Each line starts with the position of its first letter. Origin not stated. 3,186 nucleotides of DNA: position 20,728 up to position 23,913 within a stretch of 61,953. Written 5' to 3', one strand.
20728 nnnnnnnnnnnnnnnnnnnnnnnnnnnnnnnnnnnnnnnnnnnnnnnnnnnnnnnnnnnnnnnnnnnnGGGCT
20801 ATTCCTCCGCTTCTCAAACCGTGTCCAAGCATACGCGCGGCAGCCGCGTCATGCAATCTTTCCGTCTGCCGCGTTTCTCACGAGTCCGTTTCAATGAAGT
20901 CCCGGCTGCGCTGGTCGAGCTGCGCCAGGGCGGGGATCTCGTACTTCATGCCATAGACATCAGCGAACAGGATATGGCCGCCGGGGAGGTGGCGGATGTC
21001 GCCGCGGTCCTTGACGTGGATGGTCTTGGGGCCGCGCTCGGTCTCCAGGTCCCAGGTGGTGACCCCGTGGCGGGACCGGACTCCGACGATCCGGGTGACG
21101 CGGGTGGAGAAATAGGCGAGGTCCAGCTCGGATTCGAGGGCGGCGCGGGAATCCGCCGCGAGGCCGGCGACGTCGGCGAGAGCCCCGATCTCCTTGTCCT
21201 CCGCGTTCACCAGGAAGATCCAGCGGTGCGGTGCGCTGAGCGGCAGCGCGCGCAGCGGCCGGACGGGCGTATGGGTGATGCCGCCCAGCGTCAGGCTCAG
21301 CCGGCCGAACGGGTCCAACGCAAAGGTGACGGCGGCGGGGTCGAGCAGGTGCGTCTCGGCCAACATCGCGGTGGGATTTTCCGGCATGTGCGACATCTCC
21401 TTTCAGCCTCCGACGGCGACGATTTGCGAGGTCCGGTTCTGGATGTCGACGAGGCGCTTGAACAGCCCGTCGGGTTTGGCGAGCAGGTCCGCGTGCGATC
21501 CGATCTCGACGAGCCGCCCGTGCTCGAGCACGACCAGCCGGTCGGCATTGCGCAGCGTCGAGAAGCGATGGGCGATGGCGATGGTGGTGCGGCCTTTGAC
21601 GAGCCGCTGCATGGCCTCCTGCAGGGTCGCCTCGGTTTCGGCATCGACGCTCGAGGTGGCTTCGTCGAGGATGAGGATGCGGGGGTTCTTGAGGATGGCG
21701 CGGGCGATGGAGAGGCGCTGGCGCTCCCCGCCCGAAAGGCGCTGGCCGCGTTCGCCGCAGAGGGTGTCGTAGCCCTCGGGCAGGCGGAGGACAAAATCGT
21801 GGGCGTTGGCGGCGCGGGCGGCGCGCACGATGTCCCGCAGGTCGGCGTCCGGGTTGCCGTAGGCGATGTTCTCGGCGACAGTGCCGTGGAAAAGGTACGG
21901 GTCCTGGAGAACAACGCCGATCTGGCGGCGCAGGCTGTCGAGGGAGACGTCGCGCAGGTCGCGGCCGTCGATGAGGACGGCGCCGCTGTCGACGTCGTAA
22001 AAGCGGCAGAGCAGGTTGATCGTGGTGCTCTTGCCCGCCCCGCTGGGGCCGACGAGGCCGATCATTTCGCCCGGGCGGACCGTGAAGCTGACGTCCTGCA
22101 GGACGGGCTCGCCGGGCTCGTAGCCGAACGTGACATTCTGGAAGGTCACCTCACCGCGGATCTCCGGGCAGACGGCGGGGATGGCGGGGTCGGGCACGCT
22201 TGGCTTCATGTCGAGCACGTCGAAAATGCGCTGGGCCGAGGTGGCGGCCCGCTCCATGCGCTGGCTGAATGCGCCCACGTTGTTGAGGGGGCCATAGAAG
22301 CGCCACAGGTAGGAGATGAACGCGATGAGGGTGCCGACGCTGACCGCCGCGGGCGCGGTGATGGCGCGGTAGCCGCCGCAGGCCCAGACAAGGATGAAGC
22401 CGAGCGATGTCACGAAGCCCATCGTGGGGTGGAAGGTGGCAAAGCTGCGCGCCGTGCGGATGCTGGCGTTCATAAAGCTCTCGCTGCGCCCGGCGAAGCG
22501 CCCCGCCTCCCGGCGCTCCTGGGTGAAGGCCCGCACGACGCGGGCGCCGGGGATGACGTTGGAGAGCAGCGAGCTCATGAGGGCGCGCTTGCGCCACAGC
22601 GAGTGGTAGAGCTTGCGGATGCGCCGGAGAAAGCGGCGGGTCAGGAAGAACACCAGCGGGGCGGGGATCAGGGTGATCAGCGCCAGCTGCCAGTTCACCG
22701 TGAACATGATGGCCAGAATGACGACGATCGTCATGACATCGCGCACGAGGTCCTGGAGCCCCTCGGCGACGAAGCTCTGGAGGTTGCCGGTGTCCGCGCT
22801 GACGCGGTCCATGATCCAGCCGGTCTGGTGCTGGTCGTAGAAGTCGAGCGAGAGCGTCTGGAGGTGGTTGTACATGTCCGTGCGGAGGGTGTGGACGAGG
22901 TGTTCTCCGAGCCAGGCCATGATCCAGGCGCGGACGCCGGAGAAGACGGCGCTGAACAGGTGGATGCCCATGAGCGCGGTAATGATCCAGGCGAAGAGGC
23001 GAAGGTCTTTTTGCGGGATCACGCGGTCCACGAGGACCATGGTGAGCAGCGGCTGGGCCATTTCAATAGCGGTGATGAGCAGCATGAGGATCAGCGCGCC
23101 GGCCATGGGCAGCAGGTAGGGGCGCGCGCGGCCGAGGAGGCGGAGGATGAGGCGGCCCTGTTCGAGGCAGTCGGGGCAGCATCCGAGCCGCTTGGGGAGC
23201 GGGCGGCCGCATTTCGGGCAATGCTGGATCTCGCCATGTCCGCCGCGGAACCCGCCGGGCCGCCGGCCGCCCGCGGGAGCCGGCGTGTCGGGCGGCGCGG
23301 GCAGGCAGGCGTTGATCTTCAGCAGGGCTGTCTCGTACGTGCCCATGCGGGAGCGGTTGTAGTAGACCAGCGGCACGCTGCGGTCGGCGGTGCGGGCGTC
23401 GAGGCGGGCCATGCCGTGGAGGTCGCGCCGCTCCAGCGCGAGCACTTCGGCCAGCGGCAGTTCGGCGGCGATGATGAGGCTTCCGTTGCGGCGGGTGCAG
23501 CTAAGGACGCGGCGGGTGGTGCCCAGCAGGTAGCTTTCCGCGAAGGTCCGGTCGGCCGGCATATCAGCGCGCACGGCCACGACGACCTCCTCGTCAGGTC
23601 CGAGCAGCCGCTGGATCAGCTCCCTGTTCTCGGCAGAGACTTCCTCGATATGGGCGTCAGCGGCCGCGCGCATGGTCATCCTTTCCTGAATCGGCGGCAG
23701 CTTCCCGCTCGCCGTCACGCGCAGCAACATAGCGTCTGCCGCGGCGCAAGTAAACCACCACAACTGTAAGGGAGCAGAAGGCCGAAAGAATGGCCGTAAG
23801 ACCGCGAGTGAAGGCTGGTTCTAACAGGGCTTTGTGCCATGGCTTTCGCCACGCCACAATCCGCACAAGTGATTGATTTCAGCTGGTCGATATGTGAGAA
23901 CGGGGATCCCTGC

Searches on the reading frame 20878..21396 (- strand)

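Call 6: search_protein_families(library=pfam, proteins=[window:20878-21396:-], max_evalue=0.001)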
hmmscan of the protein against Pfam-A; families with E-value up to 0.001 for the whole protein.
window:20878-21396:- (172 aa): 1 family
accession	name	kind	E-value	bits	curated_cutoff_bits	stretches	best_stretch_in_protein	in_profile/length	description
PF08909.16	DUF1854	-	5.1e-34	117.4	26.8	1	42-169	1-128/130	Domain of unknown function (DUF1854)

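Call 63: search_protein_families(library=ncbifam, proteins=[window:20878-21396:-], max_evalue=0.0001)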
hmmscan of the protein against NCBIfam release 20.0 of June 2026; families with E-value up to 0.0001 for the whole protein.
window:20878-21396:- (172 aa): 1 family
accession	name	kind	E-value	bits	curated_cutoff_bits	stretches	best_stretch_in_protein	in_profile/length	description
NF052234.1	CphA_assoc_prot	equivalog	7.8e-30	103.7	150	1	25-169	3-149/152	cyanophycin metabolism-associated DUF1854 family protein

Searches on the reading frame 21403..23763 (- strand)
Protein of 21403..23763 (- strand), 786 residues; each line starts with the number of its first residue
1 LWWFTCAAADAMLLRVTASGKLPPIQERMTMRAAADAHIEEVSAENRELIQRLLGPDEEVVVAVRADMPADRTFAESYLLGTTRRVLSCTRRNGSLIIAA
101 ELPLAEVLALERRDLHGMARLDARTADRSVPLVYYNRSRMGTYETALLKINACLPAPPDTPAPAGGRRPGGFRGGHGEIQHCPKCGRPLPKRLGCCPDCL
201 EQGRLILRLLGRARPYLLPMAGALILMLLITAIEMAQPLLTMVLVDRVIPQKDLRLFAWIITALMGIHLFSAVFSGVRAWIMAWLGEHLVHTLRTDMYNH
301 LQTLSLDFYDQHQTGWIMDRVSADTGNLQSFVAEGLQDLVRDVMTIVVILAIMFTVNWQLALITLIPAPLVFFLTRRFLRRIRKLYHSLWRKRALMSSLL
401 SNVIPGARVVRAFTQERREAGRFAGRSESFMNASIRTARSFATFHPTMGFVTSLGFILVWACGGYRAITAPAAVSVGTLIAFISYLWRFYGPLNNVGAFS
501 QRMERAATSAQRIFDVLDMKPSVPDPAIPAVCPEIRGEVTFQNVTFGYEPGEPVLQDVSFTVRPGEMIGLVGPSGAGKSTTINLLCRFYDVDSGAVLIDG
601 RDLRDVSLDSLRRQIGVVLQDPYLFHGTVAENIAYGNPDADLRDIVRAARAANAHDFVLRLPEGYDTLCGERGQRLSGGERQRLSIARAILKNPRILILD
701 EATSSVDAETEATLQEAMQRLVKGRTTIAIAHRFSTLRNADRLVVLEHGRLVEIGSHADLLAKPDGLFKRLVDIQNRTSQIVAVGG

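Call 6: search_protein_families(library=pfam, proteins=[window:21403-23763:-], max_evalue=0.001)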
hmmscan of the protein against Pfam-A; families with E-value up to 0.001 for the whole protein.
window:21403-23763:- (786 aa): 4 families
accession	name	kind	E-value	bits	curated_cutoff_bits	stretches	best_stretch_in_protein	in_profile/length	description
PF00664.28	ABC_membrane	-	4.7e-48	164.7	28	1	223-492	4-273/274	ABC transporter transmembrane region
PF00005.33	ABC_tran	-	2.4e-36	125.8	25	1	555-704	1-137/137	ABC transporter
PF13401.12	AAA_22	-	7.1e-05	23.6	27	1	567-704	7-95/130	AAA domain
PF00004.35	AAA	-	0.00018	22.4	21.2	0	570-741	3-118/131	ATPase family associated with various cellular activities (AAA)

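Call 63: search_protein_families(library=ncbifam, proteins=[window:21403-23763:-], max_evalue=0.0001)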
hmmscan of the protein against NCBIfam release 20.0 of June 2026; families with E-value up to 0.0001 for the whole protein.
window:21403-23763:- (786 aa): 185 families (the best 25 are shown)
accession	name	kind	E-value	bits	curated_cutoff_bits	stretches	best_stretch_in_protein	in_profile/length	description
NF052233.1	CphA_assoc_ABC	equivalog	2e-203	677.9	880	1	39-779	12-747/766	cyanophycin metabolism-associated ABC transporter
TIGR02203.1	MsbA_lipidA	equivalog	2.6e-144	481.9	602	1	207-777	3-571/572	lipid A export permease/ATP-binding protein MsbA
TIGR02204.1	MsbA_rel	hypoth_equivalog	7.4e-141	470.6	780.4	1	213-775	13-575/576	ABC transporter, permease/ATP-binding protein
TIGR00958.1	3a01208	subfamily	7.5e-140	467.4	874.6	1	201-772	144-711/711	antigen peptide transporter 2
NF045513.1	HepA_fam_ABC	equivalog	3.1e-122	409.1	725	1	255-768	93-603/610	heterocyst formation ABC transporter subunit HepA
NF010178.0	PRK13657.1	equivalog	5.8e-122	408.1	733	1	207-775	11-570/588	glucan ABC transporter ATP-binding protein/ permease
TIGR01846.1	type_I_sec_HlyB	subfamily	7.1e-121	404.7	725.55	1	224-775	145-692/694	type I secretion system permease/ATPase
NF008381.0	PRK11176.1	equivalog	6.9e-118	394.5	867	1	208-775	15-579/582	lipid A ABC transporter ATP-binding protein/permease MsbA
TIGR03796.1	NHLM_micro_ABC1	equivalog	2.9e-104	349.7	853.3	1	211-772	147-709/710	NHLP family bacteriocin export ABC transporter peptidase/permease/ATPase subunit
NF008055.0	PRK10789.1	equivalog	6e-103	345.3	845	1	221-774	19-570/590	SmdA family multidrug ABC transporter permease/ATP-binding protein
TIGR03375.1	type_I_sec_LssB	subfamily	5.4e-101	339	693.1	1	223-763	154-691/696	type I secretion system permease/ATPase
TIGR03797.1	NHLM_micro_ABC2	equivalog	1.2e-98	331.4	709.4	1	223-775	141-685/686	NHLP bacteriocin export ABC transporter permease/ATPase subunit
TIGR02857.1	CydD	equivalog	2.3e-92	310.7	435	1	227-746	12-529/529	thiol reductant ABC exporter subunit CydD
TIGR01192.1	chvA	subfamily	2.4e-92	310.4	585.4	1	226-772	27-567/585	glucan export ABC transporter ATP-binding protein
NF008056.1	PRK10790.1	equivalog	8.5e-90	301.9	746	1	206-779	11-579/584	SmdB family multidrug efflux ABC transporter permease/ATP-binding protein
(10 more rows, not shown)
